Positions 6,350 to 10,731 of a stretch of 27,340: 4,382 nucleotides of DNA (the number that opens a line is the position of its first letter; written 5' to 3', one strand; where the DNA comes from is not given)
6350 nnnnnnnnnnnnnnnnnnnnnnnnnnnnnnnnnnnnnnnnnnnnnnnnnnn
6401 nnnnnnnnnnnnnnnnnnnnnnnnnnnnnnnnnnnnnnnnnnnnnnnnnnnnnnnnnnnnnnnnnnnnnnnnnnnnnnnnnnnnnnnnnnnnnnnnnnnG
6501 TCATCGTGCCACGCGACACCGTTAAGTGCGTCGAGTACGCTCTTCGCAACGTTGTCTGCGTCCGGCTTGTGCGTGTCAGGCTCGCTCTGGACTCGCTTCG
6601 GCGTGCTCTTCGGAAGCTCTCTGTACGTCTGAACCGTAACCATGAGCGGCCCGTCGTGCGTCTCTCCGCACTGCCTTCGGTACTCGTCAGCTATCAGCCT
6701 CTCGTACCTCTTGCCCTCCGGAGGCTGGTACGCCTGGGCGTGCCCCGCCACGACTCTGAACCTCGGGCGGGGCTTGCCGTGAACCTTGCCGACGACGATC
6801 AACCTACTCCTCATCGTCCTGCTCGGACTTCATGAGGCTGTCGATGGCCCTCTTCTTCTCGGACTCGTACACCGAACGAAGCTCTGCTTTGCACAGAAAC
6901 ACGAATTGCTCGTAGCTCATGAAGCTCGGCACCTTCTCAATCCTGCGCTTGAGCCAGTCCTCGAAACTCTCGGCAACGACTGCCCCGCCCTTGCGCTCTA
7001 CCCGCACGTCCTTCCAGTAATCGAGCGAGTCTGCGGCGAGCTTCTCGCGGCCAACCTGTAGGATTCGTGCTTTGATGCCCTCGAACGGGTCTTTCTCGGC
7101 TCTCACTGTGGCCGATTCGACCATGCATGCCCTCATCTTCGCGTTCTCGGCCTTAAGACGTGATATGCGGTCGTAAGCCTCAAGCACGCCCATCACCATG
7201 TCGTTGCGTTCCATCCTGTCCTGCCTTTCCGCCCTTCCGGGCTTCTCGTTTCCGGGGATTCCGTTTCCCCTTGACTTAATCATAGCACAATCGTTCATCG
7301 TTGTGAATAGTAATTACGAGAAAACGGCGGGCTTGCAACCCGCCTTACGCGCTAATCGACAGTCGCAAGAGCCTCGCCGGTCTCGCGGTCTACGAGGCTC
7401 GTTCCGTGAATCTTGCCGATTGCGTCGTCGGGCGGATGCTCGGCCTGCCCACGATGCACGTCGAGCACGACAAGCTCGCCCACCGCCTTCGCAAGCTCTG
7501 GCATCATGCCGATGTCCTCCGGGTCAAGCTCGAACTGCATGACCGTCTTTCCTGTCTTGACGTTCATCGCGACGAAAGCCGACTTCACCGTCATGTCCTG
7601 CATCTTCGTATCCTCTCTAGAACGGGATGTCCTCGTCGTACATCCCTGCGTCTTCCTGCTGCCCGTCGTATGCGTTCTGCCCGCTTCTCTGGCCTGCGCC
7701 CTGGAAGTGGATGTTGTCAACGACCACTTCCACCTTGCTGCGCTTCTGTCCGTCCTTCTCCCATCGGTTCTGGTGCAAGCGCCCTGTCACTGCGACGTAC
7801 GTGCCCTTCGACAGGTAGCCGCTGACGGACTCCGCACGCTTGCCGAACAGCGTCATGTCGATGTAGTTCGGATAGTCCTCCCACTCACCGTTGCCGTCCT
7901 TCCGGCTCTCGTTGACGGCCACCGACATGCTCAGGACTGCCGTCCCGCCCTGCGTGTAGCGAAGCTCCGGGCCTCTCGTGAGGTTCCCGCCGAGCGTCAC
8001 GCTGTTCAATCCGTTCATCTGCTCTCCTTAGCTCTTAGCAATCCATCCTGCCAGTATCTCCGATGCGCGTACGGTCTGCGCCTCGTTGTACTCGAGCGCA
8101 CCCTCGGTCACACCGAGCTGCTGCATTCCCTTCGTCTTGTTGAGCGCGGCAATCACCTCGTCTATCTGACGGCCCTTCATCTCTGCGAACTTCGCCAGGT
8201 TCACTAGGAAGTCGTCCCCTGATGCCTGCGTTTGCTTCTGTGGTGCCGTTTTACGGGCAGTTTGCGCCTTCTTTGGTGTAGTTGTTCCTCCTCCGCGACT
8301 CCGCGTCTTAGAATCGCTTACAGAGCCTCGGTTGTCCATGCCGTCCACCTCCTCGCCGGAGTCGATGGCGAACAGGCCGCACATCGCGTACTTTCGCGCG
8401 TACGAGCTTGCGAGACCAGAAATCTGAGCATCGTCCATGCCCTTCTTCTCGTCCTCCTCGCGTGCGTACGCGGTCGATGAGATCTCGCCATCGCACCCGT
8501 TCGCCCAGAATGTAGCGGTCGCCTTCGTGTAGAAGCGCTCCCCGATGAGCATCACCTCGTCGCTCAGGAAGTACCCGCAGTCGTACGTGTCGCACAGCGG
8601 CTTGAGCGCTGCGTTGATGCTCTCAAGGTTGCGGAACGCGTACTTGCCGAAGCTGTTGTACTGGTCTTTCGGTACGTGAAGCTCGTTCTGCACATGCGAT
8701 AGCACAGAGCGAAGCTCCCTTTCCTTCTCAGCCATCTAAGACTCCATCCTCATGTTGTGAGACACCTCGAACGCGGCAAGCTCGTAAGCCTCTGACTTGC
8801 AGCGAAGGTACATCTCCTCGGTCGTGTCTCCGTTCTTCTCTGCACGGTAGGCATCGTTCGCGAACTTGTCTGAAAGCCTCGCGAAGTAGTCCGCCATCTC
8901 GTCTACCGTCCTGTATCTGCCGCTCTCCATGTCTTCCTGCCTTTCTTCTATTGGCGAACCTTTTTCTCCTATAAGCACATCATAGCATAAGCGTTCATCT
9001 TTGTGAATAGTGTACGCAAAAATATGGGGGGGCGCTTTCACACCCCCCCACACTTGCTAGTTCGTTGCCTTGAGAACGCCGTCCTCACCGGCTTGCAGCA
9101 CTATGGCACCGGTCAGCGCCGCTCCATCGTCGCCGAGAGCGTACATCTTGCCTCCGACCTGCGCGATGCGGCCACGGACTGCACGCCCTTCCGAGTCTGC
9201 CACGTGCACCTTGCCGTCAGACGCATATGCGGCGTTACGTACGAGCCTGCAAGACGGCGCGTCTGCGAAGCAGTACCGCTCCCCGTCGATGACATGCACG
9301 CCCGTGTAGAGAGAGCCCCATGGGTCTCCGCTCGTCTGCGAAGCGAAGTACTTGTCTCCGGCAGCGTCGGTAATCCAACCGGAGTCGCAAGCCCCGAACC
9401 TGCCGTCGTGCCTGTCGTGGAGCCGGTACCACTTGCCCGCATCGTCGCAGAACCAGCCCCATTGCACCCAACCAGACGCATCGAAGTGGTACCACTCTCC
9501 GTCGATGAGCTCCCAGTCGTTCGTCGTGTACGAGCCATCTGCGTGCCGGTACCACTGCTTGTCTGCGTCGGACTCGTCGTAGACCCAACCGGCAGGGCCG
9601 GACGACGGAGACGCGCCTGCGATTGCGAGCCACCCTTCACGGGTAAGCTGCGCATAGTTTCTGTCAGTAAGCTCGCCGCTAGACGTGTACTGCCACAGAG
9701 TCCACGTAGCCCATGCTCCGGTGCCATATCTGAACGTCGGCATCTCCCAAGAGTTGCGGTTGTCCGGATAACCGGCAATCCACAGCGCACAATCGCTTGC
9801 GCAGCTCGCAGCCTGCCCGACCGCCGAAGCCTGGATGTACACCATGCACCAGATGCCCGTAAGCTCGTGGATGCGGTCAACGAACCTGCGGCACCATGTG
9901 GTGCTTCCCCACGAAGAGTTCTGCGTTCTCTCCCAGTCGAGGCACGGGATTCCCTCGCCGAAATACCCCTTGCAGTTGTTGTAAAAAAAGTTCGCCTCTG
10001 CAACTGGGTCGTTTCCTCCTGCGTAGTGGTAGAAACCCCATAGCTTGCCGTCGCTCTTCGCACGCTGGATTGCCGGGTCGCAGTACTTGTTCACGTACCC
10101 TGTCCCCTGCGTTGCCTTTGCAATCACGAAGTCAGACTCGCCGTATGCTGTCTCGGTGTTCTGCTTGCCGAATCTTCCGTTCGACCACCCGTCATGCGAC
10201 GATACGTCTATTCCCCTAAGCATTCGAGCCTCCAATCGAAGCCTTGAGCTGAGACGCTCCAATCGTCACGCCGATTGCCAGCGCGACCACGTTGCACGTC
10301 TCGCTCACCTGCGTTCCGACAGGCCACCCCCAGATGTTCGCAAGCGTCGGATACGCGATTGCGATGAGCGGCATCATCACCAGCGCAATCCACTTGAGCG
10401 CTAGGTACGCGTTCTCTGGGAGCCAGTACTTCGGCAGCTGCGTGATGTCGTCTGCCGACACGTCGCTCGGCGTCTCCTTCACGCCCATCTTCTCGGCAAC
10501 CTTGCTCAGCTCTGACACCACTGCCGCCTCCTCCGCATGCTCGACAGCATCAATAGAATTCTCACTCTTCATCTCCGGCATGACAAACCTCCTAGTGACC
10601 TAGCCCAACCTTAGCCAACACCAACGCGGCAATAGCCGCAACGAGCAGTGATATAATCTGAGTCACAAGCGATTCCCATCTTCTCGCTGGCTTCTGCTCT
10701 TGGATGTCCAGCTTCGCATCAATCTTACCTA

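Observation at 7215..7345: Conserved terminator, promoter and leader module in three copies that partitions the genome into operons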

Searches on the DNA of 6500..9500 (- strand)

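Call 8: search_dna_similar(query=window:6500-9500:-, collection=phages, mode=near)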
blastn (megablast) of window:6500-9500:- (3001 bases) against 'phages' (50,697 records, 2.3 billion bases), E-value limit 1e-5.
No match.
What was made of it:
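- Tried and rejected: Megablast of 3 kb against 50,697 phage records gave no match (call 8).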

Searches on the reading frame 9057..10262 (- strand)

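Call 13: search_protein_families(library=phrogs, proteins=[window:9057-10262:-])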
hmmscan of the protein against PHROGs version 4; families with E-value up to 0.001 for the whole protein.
window:9057-10262:- (401 aa): 6 families
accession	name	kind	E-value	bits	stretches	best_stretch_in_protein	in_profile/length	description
phrog_6745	-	lysis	2.5e-55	188.9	1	14-384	3-375/396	endolysin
phrog_291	-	lysis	1.8e-43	150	1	12-253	110-329/509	endolysin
phrog_6219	-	lysis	6.5e-29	102.5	1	14-199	1-175/326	endolysin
phrog_7854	-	lysis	2.6e-13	51.2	1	213-380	80-238/304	endolysin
phrog_3084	-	lysis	1.3e-09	38.6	1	17-208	161-357/468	endolysin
phrog_35916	-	unknown function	7.8e-06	26.1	1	46-195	33-192/488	-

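Call 25: search_protein_families(library=pfam, proteins=[window:9057-10262:-], max_evalue=0.01)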
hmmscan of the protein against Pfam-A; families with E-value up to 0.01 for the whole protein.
window:9057-10262:- (401 aa): 3 families
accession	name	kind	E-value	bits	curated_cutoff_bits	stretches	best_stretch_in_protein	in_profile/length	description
PF01183.26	Glyco_hydro_25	-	1.8e-29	103.8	27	1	18-199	1-178/180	Glycosyl hydrolases family 25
PF19127.6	Choline_bind_3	-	1.2e-07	32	27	1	249-281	3-35/47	Choline-binding repeat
PF01473.26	Choline_bind_1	-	5.6e-05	23.7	20.5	0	248-264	1-17/19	Putative cell wall binding repeat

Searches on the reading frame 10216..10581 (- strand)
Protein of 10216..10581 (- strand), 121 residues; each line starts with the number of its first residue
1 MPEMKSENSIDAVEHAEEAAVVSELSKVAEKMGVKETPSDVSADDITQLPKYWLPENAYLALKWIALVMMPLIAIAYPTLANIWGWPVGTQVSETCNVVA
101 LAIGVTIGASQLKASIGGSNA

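Call 55: search_protein_families(library=pfam, proteins=[window:10216-10581:-], max_evalue=0.01)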
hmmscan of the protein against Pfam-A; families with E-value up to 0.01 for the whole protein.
window:10216-10581:- (121 aa): 1 family
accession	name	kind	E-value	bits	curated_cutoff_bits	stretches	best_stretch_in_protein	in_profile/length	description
PF16938.10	Phage_holin_Dp1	-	6.1e-11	43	25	1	58-111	5-58/63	Putative phage holin Dp-1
